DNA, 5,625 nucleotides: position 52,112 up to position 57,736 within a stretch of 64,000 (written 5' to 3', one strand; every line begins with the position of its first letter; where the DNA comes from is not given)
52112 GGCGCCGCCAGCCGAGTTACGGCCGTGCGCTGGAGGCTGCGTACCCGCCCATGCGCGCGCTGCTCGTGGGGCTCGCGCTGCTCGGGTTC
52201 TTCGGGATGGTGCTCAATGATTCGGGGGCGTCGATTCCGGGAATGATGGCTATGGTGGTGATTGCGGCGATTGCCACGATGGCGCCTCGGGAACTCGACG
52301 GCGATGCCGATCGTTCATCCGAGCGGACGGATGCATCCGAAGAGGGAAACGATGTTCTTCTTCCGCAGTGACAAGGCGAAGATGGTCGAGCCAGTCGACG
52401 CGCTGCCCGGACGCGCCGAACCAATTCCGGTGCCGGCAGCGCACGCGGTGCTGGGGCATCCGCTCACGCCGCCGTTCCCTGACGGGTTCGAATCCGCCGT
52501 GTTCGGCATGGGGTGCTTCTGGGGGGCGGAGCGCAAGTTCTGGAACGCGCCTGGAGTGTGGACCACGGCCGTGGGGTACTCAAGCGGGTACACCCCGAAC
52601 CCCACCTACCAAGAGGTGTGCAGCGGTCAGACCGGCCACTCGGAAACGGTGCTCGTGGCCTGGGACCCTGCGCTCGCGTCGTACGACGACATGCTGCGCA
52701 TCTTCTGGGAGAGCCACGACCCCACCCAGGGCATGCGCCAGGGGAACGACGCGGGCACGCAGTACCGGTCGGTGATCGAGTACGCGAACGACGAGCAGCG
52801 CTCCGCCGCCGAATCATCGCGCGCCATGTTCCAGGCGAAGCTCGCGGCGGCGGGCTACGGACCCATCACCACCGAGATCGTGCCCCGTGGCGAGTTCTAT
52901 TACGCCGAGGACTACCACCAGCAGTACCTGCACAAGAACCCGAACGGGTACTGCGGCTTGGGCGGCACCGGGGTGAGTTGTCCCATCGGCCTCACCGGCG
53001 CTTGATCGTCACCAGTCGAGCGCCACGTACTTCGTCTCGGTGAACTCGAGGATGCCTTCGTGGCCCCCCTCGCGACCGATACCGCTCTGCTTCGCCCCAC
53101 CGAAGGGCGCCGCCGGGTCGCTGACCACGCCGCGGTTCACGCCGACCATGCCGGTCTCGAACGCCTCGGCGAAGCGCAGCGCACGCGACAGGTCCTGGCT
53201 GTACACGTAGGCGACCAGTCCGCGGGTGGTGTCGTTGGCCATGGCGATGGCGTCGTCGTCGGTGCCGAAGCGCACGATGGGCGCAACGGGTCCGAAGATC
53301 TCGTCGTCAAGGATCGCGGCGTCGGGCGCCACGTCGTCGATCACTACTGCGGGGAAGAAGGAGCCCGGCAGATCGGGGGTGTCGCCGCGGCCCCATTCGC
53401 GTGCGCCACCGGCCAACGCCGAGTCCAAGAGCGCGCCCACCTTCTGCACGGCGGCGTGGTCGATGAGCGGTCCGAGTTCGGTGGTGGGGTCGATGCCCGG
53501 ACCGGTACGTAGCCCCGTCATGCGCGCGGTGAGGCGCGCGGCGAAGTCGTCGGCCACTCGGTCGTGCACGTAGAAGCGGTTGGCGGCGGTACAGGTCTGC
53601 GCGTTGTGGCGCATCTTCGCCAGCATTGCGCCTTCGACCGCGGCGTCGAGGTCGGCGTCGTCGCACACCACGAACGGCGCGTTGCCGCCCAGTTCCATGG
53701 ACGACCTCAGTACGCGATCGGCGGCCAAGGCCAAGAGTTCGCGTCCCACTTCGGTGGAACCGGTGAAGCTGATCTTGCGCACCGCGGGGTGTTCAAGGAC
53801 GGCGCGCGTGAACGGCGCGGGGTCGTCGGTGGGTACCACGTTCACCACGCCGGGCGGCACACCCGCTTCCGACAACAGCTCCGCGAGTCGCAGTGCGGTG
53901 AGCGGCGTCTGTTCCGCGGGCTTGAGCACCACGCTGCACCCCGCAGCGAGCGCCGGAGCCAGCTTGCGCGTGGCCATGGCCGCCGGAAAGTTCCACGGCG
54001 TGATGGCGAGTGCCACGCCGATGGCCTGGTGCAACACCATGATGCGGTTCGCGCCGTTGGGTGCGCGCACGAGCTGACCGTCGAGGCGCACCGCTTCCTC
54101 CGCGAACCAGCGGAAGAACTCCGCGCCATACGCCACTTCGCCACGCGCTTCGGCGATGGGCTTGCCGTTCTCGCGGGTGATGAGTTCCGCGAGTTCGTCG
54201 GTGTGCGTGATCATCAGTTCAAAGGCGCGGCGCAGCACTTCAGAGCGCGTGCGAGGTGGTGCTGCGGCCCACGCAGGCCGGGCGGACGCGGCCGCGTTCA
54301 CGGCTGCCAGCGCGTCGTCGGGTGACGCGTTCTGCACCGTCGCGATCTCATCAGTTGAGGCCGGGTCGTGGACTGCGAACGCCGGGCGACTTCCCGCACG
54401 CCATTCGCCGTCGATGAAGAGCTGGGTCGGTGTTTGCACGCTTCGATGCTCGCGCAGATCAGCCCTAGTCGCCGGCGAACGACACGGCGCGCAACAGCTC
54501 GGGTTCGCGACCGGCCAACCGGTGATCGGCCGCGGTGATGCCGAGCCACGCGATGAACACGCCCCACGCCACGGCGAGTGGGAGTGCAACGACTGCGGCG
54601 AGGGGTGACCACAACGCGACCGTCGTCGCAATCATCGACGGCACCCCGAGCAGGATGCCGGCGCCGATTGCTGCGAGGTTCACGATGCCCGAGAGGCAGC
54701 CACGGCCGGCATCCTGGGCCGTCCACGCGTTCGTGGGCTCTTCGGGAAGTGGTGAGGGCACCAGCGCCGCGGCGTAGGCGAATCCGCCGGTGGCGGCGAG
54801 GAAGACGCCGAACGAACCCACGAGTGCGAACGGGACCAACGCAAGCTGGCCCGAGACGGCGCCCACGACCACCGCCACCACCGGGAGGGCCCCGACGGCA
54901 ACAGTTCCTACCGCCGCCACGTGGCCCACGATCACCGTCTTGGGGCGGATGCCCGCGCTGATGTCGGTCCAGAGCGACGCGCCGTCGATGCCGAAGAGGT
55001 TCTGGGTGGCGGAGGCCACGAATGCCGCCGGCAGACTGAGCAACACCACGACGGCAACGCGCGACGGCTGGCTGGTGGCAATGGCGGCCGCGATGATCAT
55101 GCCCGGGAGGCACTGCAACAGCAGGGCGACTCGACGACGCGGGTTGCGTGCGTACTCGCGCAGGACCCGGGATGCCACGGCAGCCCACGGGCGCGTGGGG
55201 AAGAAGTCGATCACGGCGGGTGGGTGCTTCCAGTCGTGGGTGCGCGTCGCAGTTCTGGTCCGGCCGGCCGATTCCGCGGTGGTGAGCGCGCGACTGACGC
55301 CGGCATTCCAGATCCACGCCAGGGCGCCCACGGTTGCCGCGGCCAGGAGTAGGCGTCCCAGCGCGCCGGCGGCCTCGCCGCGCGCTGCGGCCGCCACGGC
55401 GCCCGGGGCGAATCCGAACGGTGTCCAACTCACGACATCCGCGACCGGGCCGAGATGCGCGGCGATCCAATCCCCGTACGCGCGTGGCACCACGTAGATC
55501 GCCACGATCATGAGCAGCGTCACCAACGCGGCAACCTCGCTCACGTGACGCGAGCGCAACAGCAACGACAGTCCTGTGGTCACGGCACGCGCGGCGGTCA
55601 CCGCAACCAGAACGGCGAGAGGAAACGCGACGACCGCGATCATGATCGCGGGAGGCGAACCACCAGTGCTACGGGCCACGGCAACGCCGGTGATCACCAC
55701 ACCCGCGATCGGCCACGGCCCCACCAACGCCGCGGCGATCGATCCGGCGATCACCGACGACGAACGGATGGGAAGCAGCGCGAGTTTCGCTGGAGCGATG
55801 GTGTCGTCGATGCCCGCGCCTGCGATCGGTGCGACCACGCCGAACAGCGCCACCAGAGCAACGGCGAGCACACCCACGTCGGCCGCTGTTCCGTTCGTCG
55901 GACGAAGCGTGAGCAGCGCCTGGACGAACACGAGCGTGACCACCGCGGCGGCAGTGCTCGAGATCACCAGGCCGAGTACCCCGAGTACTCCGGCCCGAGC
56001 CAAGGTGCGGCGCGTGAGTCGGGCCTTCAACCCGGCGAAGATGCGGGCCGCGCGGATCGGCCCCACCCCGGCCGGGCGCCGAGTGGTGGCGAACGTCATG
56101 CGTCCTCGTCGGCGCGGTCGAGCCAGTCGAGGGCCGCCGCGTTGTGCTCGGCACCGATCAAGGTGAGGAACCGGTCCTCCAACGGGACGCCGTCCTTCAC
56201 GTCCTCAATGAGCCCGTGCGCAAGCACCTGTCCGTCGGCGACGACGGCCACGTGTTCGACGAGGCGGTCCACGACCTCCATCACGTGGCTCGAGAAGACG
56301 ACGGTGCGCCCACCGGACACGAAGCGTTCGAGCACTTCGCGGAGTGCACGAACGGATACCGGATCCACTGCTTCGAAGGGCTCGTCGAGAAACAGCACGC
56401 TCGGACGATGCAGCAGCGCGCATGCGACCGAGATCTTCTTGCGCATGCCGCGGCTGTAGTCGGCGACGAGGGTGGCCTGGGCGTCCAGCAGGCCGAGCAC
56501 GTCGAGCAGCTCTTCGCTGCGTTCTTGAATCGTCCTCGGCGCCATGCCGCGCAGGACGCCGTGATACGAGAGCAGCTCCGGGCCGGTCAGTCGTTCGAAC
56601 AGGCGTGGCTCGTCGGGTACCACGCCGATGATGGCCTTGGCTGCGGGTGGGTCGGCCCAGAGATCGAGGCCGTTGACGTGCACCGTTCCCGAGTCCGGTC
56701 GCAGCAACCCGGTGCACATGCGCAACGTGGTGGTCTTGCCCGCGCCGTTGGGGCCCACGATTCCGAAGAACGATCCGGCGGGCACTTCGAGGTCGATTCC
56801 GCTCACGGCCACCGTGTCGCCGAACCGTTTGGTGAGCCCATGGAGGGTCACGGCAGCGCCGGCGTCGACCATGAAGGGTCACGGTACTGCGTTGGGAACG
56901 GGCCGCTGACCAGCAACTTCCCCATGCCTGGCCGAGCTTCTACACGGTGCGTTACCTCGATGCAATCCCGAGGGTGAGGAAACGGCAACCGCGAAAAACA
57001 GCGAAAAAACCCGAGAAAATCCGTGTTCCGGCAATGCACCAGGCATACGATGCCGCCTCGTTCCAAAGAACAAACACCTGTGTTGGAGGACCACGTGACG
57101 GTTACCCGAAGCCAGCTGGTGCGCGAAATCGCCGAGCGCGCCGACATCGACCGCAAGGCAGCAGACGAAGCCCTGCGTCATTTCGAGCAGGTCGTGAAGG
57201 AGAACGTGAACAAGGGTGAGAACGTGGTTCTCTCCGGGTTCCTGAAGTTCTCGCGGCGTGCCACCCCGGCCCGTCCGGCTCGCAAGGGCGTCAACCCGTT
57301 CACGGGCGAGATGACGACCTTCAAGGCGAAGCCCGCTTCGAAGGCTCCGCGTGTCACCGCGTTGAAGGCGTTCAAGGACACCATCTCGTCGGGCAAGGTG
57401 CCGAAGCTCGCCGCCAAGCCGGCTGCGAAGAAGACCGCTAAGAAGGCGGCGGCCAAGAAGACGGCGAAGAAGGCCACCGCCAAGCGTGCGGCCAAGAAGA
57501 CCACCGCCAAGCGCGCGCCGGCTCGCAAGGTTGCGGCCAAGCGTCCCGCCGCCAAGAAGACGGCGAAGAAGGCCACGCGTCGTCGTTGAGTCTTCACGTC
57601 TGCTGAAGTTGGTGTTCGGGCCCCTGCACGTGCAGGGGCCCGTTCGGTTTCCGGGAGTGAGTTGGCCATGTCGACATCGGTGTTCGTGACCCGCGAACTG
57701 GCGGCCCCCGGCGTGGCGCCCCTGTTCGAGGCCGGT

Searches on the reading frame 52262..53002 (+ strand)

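Call 52: search_protein_families(library=pfam, proteins=[window:52262-53002:+], max_evalue=0.01)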
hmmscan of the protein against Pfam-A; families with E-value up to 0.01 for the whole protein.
window:52262-53002:+ (247 aa): 1 family
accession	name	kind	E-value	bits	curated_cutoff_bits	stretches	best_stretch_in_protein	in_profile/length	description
PF01625.27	PMSR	-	2.7e-60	203.5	23.7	1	79-231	2-152/153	Peptide methionine sulfoxide reductase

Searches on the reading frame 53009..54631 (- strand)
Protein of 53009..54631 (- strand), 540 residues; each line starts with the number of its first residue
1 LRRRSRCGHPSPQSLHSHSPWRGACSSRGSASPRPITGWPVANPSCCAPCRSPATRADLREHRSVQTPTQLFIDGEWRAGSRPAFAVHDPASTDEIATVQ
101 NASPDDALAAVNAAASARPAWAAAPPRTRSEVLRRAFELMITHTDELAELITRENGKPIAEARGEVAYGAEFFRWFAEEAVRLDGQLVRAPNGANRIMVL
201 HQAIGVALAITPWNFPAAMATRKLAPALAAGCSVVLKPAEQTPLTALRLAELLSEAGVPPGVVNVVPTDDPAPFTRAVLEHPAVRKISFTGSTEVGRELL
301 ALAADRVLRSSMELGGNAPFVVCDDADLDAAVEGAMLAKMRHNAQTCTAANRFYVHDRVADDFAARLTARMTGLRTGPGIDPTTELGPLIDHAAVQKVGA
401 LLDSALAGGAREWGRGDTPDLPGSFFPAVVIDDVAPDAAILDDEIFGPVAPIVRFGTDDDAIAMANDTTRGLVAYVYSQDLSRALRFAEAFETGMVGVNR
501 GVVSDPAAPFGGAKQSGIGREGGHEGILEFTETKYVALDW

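Call 52: search_protein_families(library=pfam, proteins=[window:53009-54631:-], max_evalue=0.01)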
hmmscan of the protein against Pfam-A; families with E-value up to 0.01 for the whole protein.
window:53009-54631:- (540 aa): 1 family
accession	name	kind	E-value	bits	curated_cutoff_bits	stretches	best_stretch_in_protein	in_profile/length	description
PF00171.27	Aldedh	-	1.1e-157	525.8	23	1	77-536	1-461/461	Aldehyde dehydrogenase family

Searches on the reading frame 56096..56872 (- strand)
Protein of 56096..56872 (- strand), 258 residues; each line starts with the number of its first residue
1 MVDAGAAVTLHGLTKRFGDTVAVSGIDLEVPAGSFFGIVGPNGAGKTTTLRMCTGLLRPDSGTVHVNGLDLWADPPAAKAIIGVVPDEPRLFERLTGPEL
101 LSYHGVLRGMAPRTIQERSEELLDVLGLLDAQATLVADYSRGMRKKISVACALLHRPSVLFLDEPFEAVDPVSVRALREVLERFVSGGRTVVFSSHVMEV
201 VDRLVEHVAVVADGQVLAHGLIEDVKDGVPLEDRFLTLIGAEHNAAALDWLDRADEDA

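Call 52: search_protein_families(library=pfam, proteins=[window:56096-56872:-], max_evalue=0.01)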
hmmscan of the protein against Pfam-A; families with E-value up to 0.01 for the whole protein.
window:56096-56872:- (258 aa): 5 families
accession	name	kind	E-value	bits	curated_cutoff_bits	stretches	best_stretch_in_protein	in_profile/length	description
PF00005.33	ABC_tran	-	1.5e-27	97.3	25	1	24-166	2-136/137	ABC transporter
PF13304.12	AAA_21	-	1.9e-12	48.3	27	1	130-202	229-304/304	AAA domain, putative AbiEii toxin, Type IV TA system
PF13191.12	AAA_16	-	0.0025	18.8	32.6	1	36-183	27-158/167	AAA ATPase domain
PF13476.12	AAA_23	-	0.0043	18.2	27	1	33-51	19-37/201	AAA domain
PF13401.12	AAA_22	-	0.0092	16.7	27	0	37-66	9-39/130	AAA domain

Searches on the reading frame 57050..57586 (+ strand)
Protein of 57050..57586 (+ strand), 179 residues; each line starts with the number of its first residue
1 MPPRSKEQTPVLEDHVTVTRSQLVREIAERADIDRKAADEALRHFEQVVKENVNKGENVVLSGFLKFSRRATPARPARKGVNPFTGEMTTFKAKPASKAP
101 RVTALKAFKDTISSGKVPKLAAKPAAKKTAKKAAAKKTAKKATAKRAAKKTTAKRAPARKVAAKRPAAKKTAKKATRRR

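Call 52: search_protein_families(library=pfam, proteins=[window:57050-57586:+], max_evalue=0.01)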
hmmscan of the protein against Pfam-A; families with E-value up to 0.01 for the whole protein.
window:57050-57586:+ (179 aa): 2 families
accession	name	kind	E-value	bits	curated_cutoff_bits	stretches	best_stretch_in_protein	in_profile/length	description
PF00216.26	Bac_DNA_binding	-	6.2e-19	68.5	22.4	1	18-112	1-89/90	Bacterial DNA-binding protein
PF18291.6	HU-HIG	-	0.0015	19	26.2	1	14-68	28-82/125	HU domain fused to wHTH, Ig, or Glycine-rich motif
